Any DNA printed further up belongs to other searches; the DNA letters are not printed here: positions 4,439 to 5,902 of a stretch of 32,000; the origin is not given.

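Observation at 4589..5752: Orphan TIR-like (CAP12/PycTIR-type) effector fused to an unknown N-terminal domain, carried as island cargo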

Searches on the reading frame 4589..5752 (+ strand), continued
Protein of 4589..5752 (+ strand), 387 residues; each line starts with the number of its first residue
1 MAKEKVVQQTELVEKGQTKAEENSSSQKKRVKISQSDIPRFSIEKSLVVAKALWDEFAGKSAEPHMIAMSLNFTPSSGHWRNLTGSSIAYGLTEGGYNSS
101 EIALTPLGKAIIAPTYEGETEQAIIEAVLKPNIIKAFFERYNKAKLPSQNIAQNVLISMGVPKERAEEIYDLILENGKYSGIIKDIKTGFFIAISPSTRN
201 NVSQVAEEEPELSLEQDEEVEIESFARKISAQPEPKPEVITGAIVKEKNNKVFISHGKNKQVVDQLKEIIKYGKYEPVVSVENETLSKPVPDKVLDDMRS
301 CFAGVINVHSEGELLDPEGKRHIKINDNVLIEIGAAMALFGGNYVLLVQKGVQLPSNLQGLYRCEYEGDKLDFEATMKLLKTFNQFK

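Call 25: search_protein_families(library=pfam, alignment_id=A2, max_evalue=0.00001)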
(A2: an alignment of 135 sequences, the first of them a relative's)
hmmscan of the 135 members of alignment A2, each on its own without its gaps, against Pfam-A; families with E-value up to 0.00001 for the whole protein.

A. member 1, L001:1439-1906:+ (156 aa): 0 families

B. families by the number of members that match (of 135 scanned): 126 families (the first 25 are shown)
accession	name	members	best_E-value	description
PF00694.25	Aconitase_C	3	4.6e-41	Aconitase C-terminal domain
PF00330.25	Aconitase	2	3.8e-155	Aconitase family (aconitate hydratase)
PF00204.31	DNA_gyraseB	2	5.1e-54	DNA gyrase B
PF00106.31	adh_short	2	5.1e-53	short chain dehydrogenase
PF00590.25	TP_methylase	2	7.2e-52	Tetrapyrrole (Corrin/Porphyrin) Methylases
PF00986.26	DNA_gyraseB_C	2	1.4e-27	DNA gyrase B subunit, carboxyl terminus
PF00589.27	Phage_integrase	2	1.5e-27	Phage integrase family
PF01751.28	Toprim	2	1.7e-19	Toprim domain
PF07719.23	TPR_2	2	3.5e-17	Tetratricopeptide repeat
PF02518.31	HATPase_c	2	1.5e-15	Histidine kinase-, DNA gyrase B-, and HSP90-like ATPase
PF00515.34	TPR_1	2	2.8e-14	Tetratricopeptide repeat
PF06414.18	Zeta_toxin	2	6.1e-14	Zeta toxin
PF13431.12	TPR_17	2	1.6e-13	Tetratricopeptide repeat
PF13181.12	TPR_8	2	2.1e-12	Tetratricopeptide repeat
PF13671.12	AAA_33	2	3.2e-12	AAA domain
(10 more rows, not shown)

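Call 26: fold_search(model_id=the predicted structure, library=pdb)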
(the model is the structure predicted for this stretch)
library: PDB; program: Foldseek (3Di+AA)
matches with E <= 10: 1035; with E <= 0.001: 14
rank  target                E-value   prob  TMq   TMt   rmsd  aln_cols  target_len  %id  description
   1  9lmq_D                2.7e-06  1.00  0.28  0.35   5.3       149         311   17  Cryo-EM structure of TIR-STING/c-di-GMP complex (released 2025-08-27)
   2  7un8_A                1.2e-05  1.00  0.28  0.35   3.5       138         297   17  SfSTING with c-di-GMP single fiber (released 2022-07-27)
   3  9lmq_B                1.2e-05  1.00  0.28  0.34   5.5       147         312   18  Cryo-EM structure of TIR-STING/c-di-GMP complex (released 2025-08-27)
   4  9lmq_A                5.8e-05  1.00  0.27  0.33   6.0       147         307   17  Cryo-EM structure of TIR-STING/c-di-GMP complex (released 2025-08-27)
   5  7un8_C                6.1e-05  1.00  0.27  0.35   3.4       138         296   17  SfSTING with c-di-GMP single fiber (released 2022-07-27)
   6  9lmr_F                6.5e-05  1.00  0.29  0.36   5.6       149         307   16  Cryo-EM structure of TIR-STING/c-di-GMP complex fiber (released 2025-08-27)
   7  7un8_E                8.1e-05  1.00  0.27  0.35   3.4       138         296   17  SfSTING with c-di-GMP single fiber (released 2022-07-27)
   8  9lmr_B                1.9e-04  1.00  0.29  0.36   5.6       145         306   15  Cryo-EM structure of TIR-STING/c-di-GMP complex fiber (released 2025-08-27)
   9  9lmr_C                3.2e-04  1.00  0.28  0.34   5.7       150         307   18  Cryo-EM structure of TIR-STING/c-di-GMP complex fiber (released 2025-08-27)
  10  9lmr_A                3.3e-04  1.00  0.28  0.35   5.4       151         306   18  Cryo-EM structure of TIR-STING/c-di-GMP complex fiber (released 2025-08-27)
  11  7ms2_B                3.8e-04  1.00  0.25  0.14   6.3       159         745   18  Three-dimensional structure of a GH3 Beta-glucosidase from Clostridium thermocellum in complex with glycerol (released 2022-05-18)
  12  4jen_B                6.6e-04  1.00  0.24  0.64   4.8       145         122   16  Structure of Clostridium botulinum CMP N-glycosidase, BcmB (released 2013-09-11)
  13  8os9_B                9.8e-04  1.00  0.23  0.60   5.8       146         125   14  Structure of Homo sapiens 2'-deoxynucleoside 5'-phosphate N-hydrolase 1 (DNPH1) (released 2023-08-30)
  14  8j9f_C                9.8e-04  1.00  0.23  0.13   7.0       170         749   13  Structure of STG-hydrolyzing beta-glucosidase 1 (PSTG1) (released 2024-04-10)
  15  9lql_A                1.3e-03  1.00  0.22  0.13   7.7       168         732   14  Structure of STG-hydrolyzing beta-glucosidase 1 (PSTG1) complexed with heptyl 1-thio-beta-D-glucopyranoside (released 2026-02-04)
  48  8spo_I                1.3e-02  1.00  0.27  0.29   4.1       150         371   13  Tetramerized activation of MapSPARTA bound with NAD+ (released 2023-08-23)
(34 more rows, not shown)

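Call 47: search_dna_similar(query=window:4589-5749:+, collection=phages, mode=protein, max_rows=15)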
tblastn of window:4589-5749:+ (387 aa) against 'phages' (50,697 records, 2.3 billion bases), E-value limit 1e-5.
No match.

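Call 48: search_dna_similar(query=window:4589-5749:+, collection=plasmids, mode=protein, max_rows=25)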
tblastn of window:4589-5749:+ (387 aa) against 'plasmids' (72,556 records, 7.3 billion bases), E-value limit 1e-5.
No match.

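Call 51: find_related_loci(query=A1, collection=viral_contigs, flank=6000)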
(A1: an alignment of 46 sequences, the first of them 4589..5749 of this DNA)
Query A1 (387 aa) in viral_contigs; peptide patterns used: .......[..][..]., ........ (x = any residue, [..] = any of these).
109 stretches matched a pattern; 3 encode a relative of the query (tblastn E <= 1e-3); 3 distinct loci.
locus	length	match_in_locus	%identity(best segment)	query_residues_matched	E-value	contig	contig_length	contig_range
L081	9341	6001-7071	49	27-387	1e-113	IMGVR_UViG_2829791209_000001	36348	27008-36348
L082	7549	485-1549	36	7-386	9e-63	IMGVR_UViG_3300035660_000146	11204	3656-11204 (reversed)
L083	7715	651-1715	36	7-386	9e-63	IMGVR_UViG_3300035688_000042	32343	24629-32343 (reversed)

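Call 52: search_solved_structures(query=A1, max_evalue=1, show_alignments=5)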
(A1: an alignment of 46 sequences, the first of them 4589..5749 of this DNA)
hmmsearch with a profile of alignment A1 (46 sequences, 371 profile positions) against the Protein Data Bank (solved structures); distinct sequences matched with E-value up to 1: 2.
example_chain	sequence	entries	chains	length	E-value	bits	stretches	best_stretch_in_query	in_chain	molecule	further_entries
8jsj_A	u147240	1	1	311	0.0024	20.1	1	290-352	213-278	PycTIR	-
6grb_A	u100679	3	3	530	0.53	12.4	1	5-54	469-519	Nuclease-like protein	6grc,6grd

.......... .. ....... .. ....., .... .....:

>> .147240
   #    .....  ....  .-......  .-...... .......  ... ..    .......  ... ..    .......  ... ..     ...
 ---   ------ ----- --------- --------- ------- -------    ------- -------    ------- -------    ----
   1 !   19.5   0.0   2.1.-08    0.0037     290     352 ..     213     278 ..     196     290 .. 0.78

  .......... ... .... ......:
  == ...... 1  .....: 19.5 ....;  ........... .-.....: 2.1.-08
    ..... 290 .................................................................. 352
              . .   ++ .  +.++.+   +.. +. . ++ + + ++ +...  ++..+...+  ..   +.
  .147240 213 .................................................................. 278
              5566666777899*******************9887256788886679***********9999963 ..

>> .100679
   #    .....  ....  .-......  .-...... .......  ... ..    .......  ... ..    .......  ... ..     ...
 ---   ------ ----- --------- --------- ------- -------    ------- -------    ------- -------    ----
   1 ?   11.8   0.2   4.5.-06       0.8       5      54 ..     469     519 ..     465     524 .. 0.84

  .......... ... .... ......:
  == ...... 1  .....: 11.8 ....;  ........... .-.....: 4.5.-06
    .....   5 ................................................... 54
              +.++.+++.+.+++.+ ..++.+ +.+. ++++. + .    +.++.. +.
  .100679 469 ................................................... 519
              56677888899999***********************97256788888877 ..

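Call 75: find_encoding_contigs(protein=P0006, flank=10000, max_places=1)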
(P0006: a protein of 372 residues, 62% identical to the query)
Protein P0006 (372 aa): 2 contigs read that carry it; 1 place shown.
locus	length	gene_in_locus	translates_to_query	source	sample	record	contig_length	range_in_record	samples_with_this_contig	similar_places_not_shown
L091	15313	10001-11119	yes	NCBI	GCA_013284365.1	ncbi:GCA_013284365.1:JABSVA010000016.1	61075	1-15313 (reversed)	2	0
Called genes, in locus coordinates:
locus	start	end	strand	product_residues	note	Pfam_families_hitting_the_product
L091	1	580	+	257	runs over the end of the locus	PF09648:YycI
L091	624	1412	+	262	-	PF00753:Lactamase_B, PF23023:Anti-Pycsar_Apyc1, PF12706:Lactamase_B_2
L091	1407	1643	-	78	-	-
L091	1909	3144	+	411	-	PF00089:Trypsin, PF13365:Trypsin_2, PF13180:PDZ_2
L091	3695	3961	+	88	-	PF14116:YyzF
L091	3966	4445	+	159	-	PF02590:SPOUT_MTase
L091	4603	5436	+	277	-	PF01844:HNH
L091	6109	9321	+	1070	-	PF13091:PLDc_2, PF00270:DEAD (weak), PF04851:ResIII, PF18766:SWI2_SNF2, PF00271:Helicase_C, PF11907:DUF3427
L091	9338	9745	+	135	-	PF00293:NUDIX, PF14815:NUDIX_4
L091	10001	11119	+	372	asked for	PF10137:CAP12-PCTIR_TIR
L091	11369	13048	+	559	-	PF19635:DUF6138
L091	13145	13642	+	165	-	PF15583:Imm68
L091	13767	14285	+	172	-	PF14136:DUF4303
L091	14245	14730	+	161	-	-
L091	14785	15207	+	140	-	PF17874:TPR_MalT (faint), PF00515:TPR_1 (faint), PF07719:TPR_2 (faint), PF13181:TPR_8 (faint), PF13414:TPR_11 (faint), PF13428:TPR_14 (faint), PF13432:TPR_16 (faint), PF13424:TPR_12 (weak), +1 more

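Call 76: find_encoding_contigs(protein=P0012, flank=10000, max_places=1)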
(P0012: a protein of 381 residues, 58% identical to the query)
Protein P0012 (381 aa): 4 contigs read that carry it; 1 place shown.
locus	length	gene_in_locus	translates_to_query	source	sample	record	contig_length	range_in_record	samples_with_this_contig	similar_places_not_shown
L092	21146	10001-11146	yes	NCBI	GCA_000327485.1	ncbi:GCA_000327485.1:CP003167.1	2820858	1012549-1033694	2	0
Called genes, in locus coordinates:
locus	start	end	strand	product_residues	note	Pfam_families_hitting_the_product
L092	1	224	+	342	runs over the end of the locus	PF01833:TIG, PF08308:PEGA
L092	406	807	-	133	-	PF04322:DUF473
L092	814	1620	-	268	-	PF09754:PAC2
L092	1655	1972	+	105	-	PF18446:DUF5611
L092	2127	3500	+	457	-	PF12773:DZR, PF13248:Zn_ribbon_3 (faint), PF18912:DZR_2 (weak), PF13240:Zn_Ribbon_1 (weak)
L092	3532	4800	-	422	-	PF00400:WD40 (faint), PF23414:Beta-prop_EML_2 (faint), PF24814:WD40_Prp19 (faint), PF13570:Beta-prop_ACSF4, PF24817:WD40_WDHD1_1st (faint), PF13360:PQQ_2 (faint), PF25174:Beta-prop_THOC3 (weak), PF23381:Beta-prop_IFT122_1st, +1 more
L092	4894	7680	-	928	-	PF00133:tRNA-synt_1, PF01406:tRNA-synt_1e (faint), PF09334:tRNA-synt_1g, PF08264:Anticodon_1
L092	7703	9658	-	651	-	PF01850:PIN, PF00437:T2SSE, PF20720:nSTAND3 (weak)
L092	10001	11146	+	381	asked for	PF10137:CAP12-PCTIR_TIR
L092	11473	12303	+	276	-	-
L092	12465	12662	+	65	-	-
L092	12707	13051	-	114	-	PF01934:HepT-like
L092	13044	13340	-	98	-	PF01909:NTP_transf_2, PF18765:Polbeta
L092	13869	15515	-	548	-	PF07813:LTXXQ (faint)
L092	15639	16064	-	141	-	PF26119:DUF8036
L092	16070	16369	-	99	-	PF01022:HTH_5 (weak)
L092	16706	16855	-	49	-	-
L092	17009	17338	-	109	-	-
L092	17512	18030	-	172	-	-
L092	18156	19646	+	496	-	PF00083:Sugar_tr (weak), PF03137:OATP (faint), PF07690:MFS_1, PF00083:Sugar_tr (weak)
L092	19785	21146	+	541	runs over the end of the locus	PF01368:DHH, PF00571:CBS (weak), PF07085:DRTGG, PF00571:CBS (weak), PF02833:DHHA2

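Call 77: find_encoding_contigs(protein=P0101, flank=10000, max_places=1)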
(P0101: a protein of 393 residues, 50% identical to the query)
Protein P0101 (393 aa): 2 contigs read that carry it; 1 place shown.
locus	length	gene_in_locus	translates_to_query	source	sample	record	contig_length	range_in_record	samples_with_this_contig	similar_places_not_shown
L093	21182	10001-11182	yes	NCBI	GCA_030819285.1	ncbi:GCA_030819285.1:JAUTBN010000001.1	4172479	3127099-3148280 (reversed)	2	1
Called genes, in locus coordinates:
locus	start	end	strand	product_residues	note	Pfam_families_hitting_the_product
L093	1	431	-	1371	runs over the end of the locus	-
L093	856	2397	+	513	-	PF00884:Sulfatase, PF16347:SGSH_C (faint), PF14707:Sulfatase_C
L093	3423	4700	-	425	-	PF06527:TniQ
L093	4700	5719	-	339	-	PF05621:TniB, PF13191:AAA_16 (weak), PF13173:AAA_14 (faint), PF13401:AAA_22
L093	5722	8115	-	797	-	PF00665:rve (weak)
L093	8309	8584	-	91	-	-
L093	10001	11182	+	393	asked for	PF10137:CAP12-PCTIR_TIR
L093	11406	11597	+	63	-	PF07411:DUF1508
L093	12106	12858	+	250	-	PF20613:HipA_2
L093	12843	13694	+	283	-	PF11236:DUF3037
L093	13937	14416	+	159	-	-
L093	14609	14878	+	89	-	PF03891:DUF333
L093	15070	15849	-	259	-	PF00561:Abhydrolase_1 (faint), PF12695:Abhydrolase_5 (weak), PF12697:Abhydrolase_6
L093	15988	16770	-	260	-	PF00106:adh_short, PF01370:Epimerase (weak), PF13561:adh_short_C2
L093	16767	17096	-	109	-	PF12680:SnoaL_2 (weak)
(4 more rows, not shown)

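Call 78: find_encoding_contigs(protein=P0013, flank=10000, max_places=1)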
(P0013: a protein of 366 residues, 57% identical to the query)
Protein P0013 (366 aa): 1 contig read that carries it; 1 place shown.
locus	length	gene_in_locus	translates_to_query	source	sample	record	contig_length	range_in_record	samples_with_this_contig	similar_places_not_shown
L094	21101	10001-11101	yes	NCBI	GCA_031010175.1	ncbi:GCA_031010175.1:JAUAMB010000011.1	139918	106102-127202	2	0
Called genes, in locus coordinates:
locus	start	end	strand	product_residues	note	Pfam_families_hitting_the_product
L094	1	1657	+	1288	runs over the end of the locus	PF02514:CobN-Mg_chel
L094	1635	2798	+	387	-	PF03460:NIR_SIR_ferr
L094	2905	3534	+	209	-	PF02570:CbiC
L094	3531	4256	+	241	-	PF00590:TP_methylase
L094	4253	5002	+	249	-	PF00590:TP_methylase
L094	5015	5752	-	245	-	PF02571:CbiJ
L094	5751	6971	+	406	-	PF00590:TP_methylase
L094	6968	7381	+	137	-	PF01890:CbiG_C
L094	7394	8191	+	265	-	PF00590:TP_methylase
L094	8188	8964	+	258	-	PF00590:TP_methylase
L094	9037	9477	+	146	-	PF11071:Nuc_deoxyri_tr3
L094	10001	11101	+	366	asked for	PF10137:CAP12-PCTIR_TIR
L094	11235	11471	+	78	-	-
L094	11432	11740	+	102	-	PF01609:DDE_Tnp_1 (weak), PF13751:DDE_Tnp_1_6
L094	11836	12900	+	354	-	-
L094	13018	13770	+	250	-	PF04365:BrnT_toxin (faint)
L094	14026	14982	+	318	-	PF13481:AAA_25 (faint), PF00006:ATP-synt_ab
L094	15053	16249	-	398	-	PF00270:DEAD, PF04851:ResIII, PF00271:Helicase_C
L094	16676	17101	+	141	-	PF00903:Glyoxalase, PF13669:Glyoxalase_4, PF18029:Glyoxalase_6 (weak)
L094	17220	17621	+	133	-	PF00903:Glyoxalase, PF12681:Glyoxalase_2 (weak), PF18029:Glyoxalase_6 (weak)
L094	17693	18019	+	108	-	-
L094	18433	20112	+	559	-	PF00664:ABC_membrane, PF00005:ABC_tran, PF13304:AAA_21 (faint)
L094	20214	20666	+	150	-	PF11969:DcpS_C (faint), PF01230:HIT (weak)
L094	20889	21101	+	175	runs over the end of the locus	PF03734:YkuD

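Call 79: find_encoding_contigs(protein=P0011, flank=10000, max_places=2)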
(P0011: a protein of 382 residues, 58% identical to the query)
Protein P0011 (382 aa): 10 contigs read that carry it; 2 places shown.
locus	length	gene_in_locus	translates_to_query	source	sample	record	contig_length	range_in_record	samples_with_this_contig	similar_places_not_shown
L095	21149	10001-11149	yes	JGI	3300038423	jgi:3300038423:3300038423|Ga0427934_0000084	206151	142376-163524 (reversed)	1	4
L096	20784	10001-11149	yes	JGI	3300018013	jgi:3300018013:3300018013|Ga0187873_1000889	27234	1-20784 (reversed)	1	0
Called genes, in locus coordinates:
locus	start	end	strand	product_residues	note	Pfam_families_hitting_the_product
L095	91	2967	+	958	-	PF07581:Glug (weak), PF00877:NLPC_P60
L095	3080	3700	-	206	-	PF01510:Amidase_2 (weak)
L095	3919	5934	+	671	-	PF16314:DUF4954, PF20683:DUF6819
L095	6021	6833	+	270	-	PF01182:Glucosamine_iso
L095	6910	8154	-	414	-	PF13623:SurA_N_2, PF13624:SurA_N_3, PF09312:SurA_N, PF13145:Rotamase_2, PF13616:Rotamase_3, PF00639:Rotamase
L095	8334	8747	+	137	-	PF13279:4HBT_2, PF03061:4HBT, PF01643:Acyl-ACP_TE (weak)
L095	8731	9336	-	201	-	PF13392:HNH_3, PF00847:AP2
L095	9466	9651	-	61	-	-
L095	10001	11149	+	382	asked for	PF10137:CAP12-PCTIR_TIR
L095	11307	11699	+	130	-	-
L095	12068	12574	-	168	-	PF01850:PIN, PF14367:DUF4411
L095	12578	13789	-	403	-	PF06114:Peptidase_M78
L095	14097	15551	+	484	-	PF13230:GATase_4 (weak), PF13522:GATase_6, PF13537:GATase_7, PF00156:Pribosyltran (weak)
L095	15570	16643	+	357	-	PF00586:AIRS, PF02769:AIRS_C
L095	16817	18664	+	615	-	PF00150:Cellulase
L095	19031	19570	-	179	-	PF04343:DUF488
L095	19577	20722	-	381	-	PF10418:DHODB_Fe-S_bind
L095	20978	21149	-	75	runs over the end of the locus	-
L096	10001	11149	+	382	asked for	PF10137:CAP12-PCTIR_TIR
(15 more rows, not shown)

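Call 80: find_encoding_contigs(protein=P0081, flank=10000, max_places=1)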
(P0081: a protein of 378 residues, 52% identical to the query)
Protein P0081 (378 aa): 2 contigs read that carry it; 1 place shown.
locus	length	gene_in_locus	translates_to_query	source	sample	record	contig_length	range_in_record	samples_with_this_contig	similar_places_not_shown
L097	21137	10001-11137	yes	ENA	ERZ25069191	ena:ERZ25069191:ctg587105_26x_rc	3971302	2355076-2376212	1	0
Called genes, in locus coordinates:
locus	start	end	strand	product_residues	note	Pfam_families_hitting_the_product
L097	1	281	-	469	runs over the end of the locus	PF05598:DUF772, PF01609:DDE_Tnp_1, PF13751:DDE_Tnp_1_6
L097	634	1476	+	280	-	PF13560:HTH_31 (faint), PF01381:HTH_3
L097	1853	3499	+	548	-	PF02384:N6_Mtase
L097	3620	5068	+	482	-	PF18135:Type_ISP_C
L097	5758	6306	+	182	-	PF13577:SnoaL_4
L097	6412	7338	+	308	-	PF01522:Polysacc_deac_1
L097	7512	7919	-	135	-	-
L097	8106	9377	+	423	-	PF00330:Aconitase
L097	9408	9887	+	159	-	PF00694:Aconitase_C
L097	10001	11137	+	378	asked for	PF10137:CAP12-PCTIR_TIR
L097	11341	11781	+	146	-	-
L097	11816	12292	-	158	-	PF06094:GGACT, PF13772:AIG2_2 (faint)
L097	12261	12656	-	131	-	PF07883:Cupin_2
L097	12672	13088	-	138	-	PF09424:YqeY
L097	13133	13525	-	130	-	PF04892:VanZ-LLP1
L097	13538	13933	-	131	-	PF01042:Ribonuc_L-PSP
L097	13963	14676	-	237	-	PF05193:Peptidase_M16_C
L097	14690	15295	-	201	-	PF00675:Peptidase_M16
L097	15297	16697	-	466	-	PF00675:Peptidase_M16, PF05193:Peptidase_M16_C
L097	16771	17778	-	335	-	PF00389:2-Hacid_dh, PF02826:2-Hacid_dh_C, PF03446:NAD_binding_2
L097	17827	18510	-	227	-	PF05683:Fumerase_C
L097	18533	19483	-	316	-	PF05681:Fumerase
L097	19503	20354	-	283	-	PF13085:Fer2_3, PF13183:Fer4_8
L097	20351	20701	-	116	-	PF01127:Sdh_cyt (faint)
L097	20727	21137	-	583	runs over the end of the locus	PF00890:FAD_binding_2, PF02910:Succ_DH_flav_C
